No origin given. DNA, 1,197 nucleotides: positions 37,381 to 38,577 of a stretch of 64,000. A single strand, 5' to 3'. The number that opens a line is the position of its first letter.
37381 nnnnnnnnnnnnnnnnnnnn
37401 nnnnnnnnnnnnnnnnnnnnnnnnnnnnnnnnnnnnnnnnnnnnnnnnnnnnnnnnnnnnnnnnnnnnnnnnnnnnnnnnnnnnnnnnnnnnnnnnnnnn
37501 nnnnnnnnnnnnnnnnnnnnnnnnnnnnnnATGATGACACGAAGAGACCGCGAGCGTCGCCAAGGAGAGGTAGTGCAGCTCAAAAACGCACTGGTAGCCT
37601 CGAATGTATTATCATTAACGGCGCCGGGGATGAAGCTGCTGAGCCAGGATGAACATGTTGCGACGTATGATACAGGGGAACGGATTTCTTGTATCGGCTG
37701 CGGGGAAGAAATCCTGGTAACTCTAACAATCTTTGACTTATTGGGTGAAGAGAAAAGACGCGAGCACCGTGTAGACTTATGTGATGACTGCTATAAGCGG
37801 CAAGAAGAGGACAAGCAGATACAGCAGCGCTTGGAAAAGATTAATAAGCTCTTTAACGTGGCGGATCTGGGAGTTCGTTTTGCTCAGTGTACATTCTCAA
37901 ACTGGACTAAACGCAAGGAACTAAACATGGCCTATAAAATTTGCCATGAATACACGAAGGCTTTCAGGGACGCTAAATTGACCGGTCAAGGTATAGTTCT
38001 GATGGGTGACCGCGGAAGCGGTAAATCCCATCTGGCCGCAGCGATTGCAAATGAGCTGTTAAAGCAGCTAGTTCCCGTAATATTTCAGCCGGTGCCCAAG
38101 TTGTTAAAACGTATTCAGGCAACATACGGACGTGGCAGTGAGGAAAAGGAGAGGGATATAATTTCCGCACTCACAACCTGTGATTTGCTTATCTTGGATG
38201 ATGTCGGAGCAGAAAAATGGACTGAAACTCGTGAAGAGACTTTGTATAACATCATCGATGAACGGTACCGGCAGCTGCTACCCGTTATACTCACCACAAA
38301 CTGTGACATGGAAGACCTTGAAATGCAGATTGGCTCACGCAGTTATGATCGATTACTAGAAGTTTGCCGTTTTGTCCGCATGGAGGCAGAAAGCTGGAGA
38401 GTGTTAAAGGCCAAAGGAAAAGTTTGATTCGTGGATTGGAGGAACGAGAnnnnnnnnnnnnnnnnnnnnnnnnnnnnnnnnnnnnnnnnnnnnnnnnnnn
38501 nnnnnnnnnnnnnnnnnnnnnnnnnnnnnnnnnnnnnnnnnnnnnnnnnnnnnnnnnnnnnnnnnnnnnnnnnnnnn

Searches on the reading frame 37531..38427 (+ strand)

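Call 10: search_protein_families(library=pfam, proteins=[window:37531-38427:+])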
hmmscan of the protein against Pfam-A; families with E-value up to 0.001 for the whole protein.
window:37531-38427:+ (298 aa): 6 families
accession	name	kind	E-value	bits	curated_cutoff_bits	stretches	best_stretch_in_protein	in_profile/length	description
PF01695.23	IstB_IS21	-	1.8e-18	67.4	24.1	1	152-291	92-232/238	IstB-like ATP binding protein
PF00004.35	AAA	-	5.8e-06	27.2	21.2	1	155-270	1-122/131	ATPase family associated with various cellular activities (AAA)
PF00910.28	RNA_helicase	-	1.9e-05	25.5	21.5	1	155-243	1-76/105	RNA helicase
PF06068.19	TIP49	-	0.00014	21.6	23.8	1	143-179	41-77/347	TIP49 P-loop domain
PF13191.12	AAA_16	-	0.00027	21.9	32.6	1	151-194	22-52/167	AAA ATPase domain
PF00308.24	Bac_DnaA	-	0.00048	20.8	23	0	121-258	6-139/162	Bacterial DnaA ATPAse domain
